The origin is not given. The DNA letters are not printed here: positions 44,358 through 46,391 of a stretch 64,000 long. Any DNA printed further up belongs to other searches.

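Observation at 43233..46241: Unknown two-gene module: 372-aa orphan protein plus 577-aa nitrilase-fold protein at the head of the defence-like island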

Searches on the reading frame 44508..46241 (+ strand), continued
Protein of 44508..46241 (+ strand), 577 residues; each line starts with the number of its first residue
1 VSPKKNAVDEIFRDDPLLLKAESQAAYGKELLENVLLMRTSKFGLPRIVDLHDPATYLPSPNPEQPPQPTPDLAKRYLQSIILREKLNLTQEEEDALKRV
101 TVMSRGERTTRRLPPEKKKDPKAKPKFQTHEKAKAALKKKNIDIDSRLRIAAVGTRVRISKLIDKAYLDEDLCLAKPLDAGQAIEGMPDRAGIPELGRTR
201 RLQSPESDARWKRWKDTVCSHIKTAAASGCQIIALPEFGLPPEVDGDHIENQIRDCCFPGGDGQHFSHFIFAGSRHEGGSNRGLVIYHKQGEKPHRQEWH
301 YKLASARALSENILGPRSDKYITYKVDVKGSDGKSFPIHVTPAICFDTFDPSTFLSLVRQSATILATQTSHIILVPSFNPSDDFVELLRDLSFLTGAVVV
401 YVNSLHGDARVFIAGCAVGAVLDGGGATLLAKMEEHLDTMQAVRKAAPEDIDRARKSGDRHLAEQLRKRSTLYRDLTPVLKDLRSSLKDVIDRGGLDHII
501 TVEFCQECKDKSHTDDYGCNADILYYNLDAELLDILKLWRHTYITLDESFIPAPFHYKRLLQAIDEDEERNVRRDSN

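Call 53: search_protein_families(library=padloc, alignment_id=A4, max_evalue=0.00001)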
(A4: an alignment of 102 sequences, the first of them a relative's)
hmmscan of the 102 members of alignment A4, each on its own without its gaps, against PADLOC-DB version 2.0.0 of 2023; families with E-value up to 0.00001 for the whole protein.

A. member 1, L001:107-886:- (259 aa): 1 family
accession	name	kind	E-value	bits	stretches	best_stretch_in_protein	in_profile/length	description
PDLC01851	CARF3--CARF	-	8.2e-06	23.4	0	194-239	207-252/279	-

B. families by the number of members that match (of 102 scanned): 169 families (the first 25 are shown)
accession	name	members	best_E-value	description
PDLC04140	mad8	4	3.2e-15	mads_8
PDLC04135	mad3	3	1.2e-31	mads_3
PDLC00292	PtuA1|PtuA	2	1.2e-48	AAA ATPase domain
PDLC00288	PtuA1|PtuA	2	1.6e-36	AAA ATPase domain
PDLC00291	PtuA1|PtuA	2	2.9e-32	AAA ATPase domain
PDLC02980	AriA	2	2.8e-25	-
PDLC02914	ATPase-Toprim_I-B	2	4.9e-12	-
PDLC00762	PycC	1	5.7e-225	Pycsar cyclase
PDLC02366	PycC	1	1.2e-215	-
PDLC00765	PycC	1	1.6e-73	Pycsar cyclase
PDLC05062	PDC-S66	1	1e-63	-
PDLC00304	PtuA1|PtuA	1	2.6e-56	AAA ATPase domain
PDLC00295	PtuA1|PtuA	1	8.6e-56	AAA ATPase domain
PDLC00328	PtuB1|PtuB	1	1.4e-50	Unknown function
PDLC00339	PtuB1|PtuB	1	1.1e-46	Unknown function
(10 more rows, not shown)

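Call 54: search_protein_families(library=pfam, alignment_id=A4, max_evalue=0.00001)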
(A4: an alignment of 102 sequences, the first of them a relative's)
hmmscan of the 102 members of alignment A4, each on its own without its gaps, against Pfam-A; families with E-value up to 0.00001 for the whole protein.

A. member 1, L001:107-886:- (259 aa): 2 families
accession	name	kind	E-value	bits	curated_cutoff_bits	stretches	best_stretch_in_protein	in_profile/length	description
PF03472.21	Autoind_bind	-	5.3e-24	84.9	23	1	35-181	2-148/149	Autoinducer binding domain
PF00196.25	GerE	-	4.9e-18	64.9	23.5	1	197-251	3-57/57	Bacterial regulatory proteins, luxR family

B. families by the number of members that match (of 102 scanned): 72 families (the first 25 are shown)
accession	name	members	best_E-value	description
PF22691.2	Thiolase_C_1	2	3.2e-48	Thiolase C-terminal domain-like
PF00005.33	ABC_tran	2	3.2e-34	ABC transporter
PF13531.11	SBP_bac_11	2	1.9e-29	Bacterial extracellular solute-binding protein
PF13304.12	AAA_21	2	2.9e-25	AAA domain, putative AbiEii toxin, Type IV TA system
PF00589.27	Phage_integrase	2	3e-20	Phage integrase family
PF01019.26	G_glu_transpept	1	1.7e-175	Gamma-glutamyltranspeptidase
PF00245.25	Alk_phosphatase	1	3.6e-128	Alkaline phosphatase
PF01179.26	Cu_amine_oxid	1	6.5e-123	Copper amine oxidase, enzyme domain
PF01808.24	AICARFT_IMPCHas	1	2.7e-122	AICARFT/IMPCHase bienzyme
PF06850.17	PHB_depo_C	1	7.6e-90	PHB de-polymerase C-terminus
PF00501.34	AMP-binding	1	1.4e-70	AMP-binding enzyme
PF02737.24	3HCDH_N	1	1.8e-60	3-hydroxyacyl-CoA dehydrogenase, NAD binding domain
PF00664.28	ABC_membrane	1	3.7e-55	ABC transporter transmembrane region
PF00294.29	PfkB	1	1e-52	pfkB family carbohydrate kinase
PF12849.12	PBP_like_2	1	6.3e-51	PBP superfamily domain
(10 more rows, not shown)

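Call 58: search_protein_families(library=pfam, alignment_id=A1, max_evalue=0.5)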
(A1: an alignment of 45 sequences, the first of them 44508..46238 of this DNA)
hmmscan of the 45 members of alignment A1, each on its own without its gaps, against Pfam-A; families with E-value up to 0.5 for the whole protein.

A. member 1, window:44508-46238:+ (577 aa): 2 families
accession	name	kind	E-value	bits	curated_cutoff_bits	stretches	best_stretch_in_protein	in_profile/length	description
PF00795.27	CN_hydrolase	-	0.022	14.5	23.2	0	218-244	21-47/256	Carbon-nitrogen hydrolase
PF12651.13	RHH_3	-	0.043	14.2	21.6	1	144-166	13-35/44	Ribbon-helix-helix domain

B. families by the number of members that match (of 45 scanned): 39 families (the first 25 are shown)
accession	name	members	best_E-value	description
PF00795.27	CN_hydrolase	28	3.5e-05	Carbon-nitrogen hydrolase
PF13600.11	DUF4140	2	0.00055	N-terminal domain of unknown function (DUF4140)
PF25600.1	TRIM_CC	2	0.021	TRIM protein coiled-coil region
PF20015.4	VMAP-M12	2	0.021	vWA-MoxR associated protein middle region (VMAP-M) 12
PF00656.27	Peptidase_C14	1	0.0064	Caspase domain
PF04048.20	Sec8_N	1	0.024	Exocyst complex component Sec8 N-terminal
PF15796.10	KELK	1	0.029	KELK-motif containing domain of MRCK Ser/Thr protein kinase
PF06148.17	COG2_N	1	0.03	COG2 N-terminal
PF05859.17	Mis12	1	0.036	Mis12 protein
PF08944.16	p47_phox_C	1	0.037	NADPH oxidase subunit p47Phox, C terminal domain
PF06810.17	Phage_scaffold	1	0.04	Phage capsid assembly scaffolding protein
PF12651.13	RHH_3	1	0.043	Ribbon-helix-helix domain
PF07637.16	PSD5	1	0.043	Protein of unknown function (DUF1595)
PF04513.17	Baculo_PEP_C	1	0.054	Baculovirus polyhedron envelope protein, PEP, C terminus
PF20570.3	DUF6779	1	0.054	Domain of unknown function (DUF6779)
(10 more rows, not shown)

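Call 72: search_protein_families(library=phrogs, proteins=[window:44508-46241:+], max_evalue=1)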
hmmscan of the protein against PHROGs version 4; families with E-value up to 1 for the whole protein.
window:44508-46241:+ (577 aa): 0 families

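Call 75: find_related_loci(query=A1, collection=viral_contigs, flank=10000)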
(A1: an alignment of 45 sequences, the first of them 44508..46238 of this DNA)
Query A1 (577 aa) in viral_contigs; peptide patterns used: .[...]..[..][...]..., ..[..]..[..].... (x = any residue, [..] = any of these).
37 stretches matched a pattern, but none encodes a relative of the query by tblastn (E <= 1e-3).

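Call 76: find_related_loci(query=A1, collection=metagenome_contigs, flank=10000)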
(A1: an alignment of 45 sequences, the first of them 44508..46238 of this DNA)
Query A1 (577 aa) in metagenome_contigs; peptide patterns used: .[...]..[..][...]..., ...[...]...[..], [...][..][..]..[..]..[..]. (x = any residue, [..] = any of these).
162 stretches matched a pattern; 20 encode a relative of the query (tblastn E <= 1e-3); 20 distinct loci.
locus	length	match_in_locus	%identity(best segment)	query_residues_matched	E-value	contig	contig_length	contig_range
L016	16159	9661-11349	44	10-566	3e-136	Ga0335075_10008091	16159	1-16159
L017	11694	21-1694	44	9-576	9e-135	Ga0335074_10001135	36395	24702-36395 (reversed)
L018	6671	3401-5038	41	9-574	7e-122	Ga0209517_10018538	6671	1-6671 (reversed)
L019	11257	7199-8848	40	9-574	4e-109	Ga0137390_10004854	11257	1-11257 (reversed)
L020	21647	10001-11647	40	10-569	2e-118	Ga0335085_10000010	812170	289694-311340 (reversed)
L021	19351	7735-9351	39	3-555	2e-101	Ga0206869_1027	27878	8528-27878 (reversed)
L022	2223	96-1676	39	9-553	8e-103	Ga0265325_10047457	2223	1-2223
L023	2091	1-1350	40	96-570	9e-98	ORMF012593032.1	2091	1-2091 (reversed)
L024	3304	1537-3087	37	11-560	1e-93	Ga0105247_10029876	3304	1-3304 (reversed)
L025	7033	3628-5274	37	5-569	8e-92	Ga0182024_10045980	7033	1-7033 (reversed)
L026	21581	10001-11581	35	11-563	2e-87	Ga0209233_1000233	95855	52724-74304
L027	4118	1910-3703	33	3-575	2e-87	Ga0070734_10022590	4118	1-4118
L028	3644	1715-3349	36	6-570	6e-84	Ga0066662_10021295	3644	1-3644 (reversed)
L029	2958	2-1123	39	170-553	8e-78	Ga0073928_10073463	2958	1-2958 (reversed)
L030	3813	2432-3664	36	9-418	3e-75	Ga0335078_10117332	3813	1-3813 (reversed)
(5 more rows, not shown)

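Call 79: find_encoding_contigs(protein=P0030, flank=10000, max_places=1)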
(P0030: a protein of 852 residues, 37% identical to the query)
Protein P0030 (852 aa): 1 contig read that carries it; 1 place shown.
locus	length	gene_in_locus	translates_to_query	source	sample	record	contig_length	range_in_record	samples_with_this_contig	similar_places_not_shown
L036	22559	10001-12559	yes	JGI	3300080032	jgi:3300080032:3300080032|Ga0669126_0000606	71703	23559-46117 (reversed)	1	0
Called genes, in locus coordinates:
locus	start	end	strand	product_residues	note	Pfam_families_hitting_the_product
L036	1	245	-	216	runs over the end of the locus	PF00300:His_Phos_1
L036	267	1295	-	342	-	PF04909:Amidohydro_2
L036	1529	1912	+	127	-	PF13560:HTH_31 (weak), PF01381:HTH_3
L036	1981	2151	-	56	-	PF00126:HTH_1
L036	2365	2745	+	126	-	PF13560:HTH_31, PF01381:HTH_3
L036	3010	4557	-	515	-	PF06609:TRI12 (weak), PF00083:Sugar_tr, PF07690:MFS_1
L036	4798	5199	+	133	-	-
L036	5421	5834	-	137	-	-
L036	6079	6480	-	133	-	PF13473:Cupredoxin_1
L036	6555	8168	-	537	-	PF00083:Sugar_tr, PF06609:TRI12, PF07690:MFS_1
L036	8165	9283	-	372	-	PF25917:BSH_RND, PF25919:BSH_CusB (weak), PF25997:BSH_YhbJ (faint), PF25881:HH_YBHG (weak), PF25954:Beta-barrel_RND_2, PF25963:Beta-barrel_AAEA, PF25990:Beta-barrel_YknX (faint)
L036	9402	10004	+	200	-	-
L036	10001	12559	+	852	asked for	-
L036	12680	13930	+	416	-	PF00296:Bac_luciferase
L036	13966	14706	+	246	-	PF07264:EI24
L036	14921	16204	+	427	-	-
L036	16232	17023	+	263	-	-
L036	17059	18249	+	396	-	-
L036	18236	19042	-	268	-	PF13490:zf-HC2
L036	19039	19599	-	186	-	PF04542:Sigma70_r2, PF04545:Sigma70_r4, PF08281:Sigma70_r4_2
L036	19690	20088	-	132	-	PF13473:Cupredoxin_1, PF00127:Copper-bind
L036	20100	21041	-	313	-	PF00149:Metallophos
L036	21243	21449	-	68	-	-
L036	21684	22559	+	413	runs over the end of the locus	PF07690:MFS_1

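Call 80: find_encoding_contigs(protein=P0032, flank=10000, max_places=1)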
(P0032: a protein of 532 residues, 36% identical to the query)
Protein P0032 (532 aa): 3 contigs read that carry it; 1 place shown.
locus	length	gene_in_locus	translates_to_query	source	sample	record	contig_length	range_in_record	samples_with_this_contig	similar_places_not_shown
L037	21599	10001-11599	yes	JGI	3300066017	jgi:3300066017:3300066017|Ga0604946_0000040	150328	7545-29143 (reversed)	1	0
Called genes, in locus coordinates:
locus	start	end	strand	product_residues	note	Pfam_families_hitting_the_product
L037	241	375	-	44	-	-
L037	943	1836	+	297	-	-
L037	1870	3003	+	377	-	-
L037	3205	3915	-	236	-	-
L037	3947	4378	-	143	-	-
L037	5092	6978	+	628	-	PF02195:ParB_N (weak)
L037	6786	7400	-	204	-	-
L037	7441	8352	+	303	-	PF08401:ArdcN, PF18818:MPTase-PolyVal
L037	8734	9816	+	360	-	-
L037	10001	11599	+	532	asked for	-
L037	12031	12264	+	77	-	-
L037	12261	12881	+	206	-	-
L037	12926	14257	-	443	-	PF02534:T4SS-DNA_transf, PF10412:TrwB_AAD_bind, PF12696:TraG-D_C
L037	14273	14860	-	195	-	-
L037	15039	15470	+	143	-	PF21983:NikA-like, PF05713:MobC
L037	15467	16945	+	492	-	PF03432:Relaxase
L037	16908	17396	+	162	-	-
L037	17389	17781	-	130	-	-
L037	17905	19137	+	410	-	-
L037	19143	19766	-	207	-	PF00589:Phage_integrase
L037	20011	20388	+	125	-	-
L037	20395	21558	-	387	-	-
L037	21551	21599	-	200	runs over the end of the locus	-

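Call 81: find_encoding_contigs(protein=P0025, flank=10000, max_places=1)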
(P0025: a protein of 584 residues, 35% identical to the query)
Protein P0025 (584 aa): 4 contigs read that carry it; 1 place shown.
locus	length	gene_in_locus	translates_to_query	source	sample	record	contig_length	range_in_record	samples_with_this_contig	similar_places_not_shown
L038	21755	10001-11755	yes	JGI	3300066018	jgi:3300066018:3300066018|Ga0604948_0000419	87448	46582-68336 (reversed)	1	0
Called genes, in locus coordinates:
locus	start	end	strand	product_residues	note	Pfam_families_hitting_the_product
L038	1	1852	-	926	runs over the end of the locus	PF00176:SNF2-rel_dom, PF00270:DEAD (weak), PF04851:ResIII (weak), PF00271:Helicase_C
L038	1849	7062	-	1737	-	PF00270:DEAD, PF04851:ResIII (weak), PF00271:Helicase_C, PF09369:MZB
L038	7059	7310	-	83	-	-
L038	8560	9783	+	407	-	-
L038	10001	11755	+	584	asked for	-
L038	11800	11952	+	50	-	-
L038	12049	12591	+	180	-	-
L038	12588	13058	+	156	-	-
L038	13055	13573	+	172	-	-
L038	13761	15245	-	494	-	-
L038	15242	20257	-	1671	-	PF08378:NERD, PF01443:Viral_helicase1 (faint), PF13086:AAA_11, PF13245:AAA_19 (faint), PF13604:AAA_30 (faint), PF13087:AAA_12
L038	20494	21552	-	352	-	PF00128:Alpha-amylase (weak), PF02806:Alpha-amylase_C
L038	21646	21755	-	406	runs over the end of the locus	PF02922:CBM_48 (weak), PF00128:Alpha-amylase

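Call 82: find_encoding_contigs(protein=P0009, flank=10000, max_places=1)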
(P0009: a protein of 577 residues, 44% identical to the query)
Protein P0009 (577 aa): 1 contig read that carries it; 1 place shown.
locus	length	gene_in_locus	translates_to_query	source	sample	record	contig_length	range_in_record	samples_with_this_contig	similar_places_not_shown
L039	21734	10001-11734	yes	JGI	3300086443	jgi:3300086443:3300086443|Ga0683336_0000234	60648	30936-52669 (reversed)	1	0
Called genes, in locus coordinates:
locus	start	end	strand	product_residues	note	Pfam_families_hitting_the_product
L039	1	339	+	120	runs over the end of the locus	-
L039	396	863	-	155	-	PF05284:DUF736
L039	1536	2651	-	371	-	PF04471:Mrr_cat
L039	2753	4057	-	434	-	PF03428:RP-C, PF11800:RP-C_C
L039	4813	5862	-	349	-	PF02195:ParB_N, PF07506:RepB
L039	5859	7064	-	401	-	PF01656:CbiA, PF02374:ArsA_ATPase (weak), PF06564:CBP_BcsQ (weak), PF09140:MipZ (weak), PF10609:ParA (faint), PF13614:AAA_31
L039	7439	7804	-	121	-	PF21781:DUF6876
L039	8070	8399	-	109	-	-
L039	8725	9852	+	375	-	-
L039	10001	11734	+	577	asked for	-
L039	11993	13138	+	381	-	-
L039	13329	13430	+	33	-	-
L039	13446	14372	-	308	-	PF13276:HTH_21 (weak), PF00665:rve, PF13683:rve_3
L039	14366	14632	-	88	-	PF01527:HTH_Tnp_1, PF13384:HTH_23 (faint), PF13518:HTH_28 (weak)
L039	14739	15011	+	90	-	-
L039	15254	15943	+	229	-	PF02586:SRAP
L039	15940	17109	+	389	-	-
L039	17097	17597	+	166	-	PF00782:DSPc (weak)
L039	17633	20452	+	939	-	PF12705:PDDEXK_1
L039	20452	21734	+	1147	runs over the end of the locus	PF00580:UvrD-helicase, PF13245:AAA_19, PF00580:UvrD-helicase, PF13361:UvrD_C, PF13538:UvrD_C_2 (faint)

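Call 85: search_protein_families(library=pfam, proteins=[P0030, L036:9402-10001:+, L039:11993-13135:+, L038:13761-15242:-, L038:12049-12588:+, L038:12588-13055:+, L038:13055-13570:+, L037:12261-12878:+, L001:5238-6272:-, L001:14330-16189:+], max_evalue=0.1)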
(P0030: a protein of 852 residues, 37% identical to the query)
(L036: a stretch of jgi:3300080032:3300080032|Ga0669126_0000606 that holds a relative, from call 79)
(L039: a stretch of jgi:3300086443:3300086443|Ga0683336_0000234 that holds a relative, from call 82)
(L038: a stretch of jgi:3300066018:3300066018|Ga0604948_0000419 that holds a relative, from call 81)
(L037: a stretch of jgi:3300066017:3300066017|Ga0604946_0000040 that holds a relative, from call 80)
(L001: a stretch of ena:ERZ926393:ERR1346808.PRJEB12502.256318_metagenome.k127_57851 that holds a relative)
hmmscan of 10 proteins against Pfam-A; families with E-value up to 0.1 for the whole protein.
P0030 (852 aa): 1 family
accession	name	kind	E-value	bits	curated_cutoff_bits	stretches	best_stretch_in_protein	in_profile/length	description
PF00656.27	Peptidase_C14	-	0.0064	16.6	21.4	1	88-215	69-195/233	Caspase domain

L036:9402-10001:+ (200 aa): 0 families

L039:11993-13135:+ (381 aa): 0 families

L038:13761-15242:- (493 aa): 1 family
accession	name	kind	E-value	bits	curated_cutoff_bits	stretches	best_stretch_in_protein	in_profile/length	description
PF06969.22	HemN_C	-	0.00037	20.9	24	1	53-108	9-65/67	HemN C-terminal domain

L038:12049-12588:+ (180 aa): 0 families

L038:12588-13055:+ (156 aa): 0 families

L038:13055-13570:+ (172 aa): 0 families

L037:12261-12878:+ (206 aa): 2 families
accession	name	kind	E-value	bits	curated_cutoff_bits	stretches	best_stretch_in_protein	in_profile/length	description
PF05869.16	Dam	-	0.051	13.7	28.1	1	96-133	60-95/169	DNA N-6-adenine-methyltransferase (Dam)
PF01170.24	UPF0020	-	0.076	13.1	22.3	0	97-125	123-149/197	RMKL-like, methyltransferase domain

L001:5238-6272:- (344 aa): 0 families

L001:14330-16189:+ (620 aa): 0 families
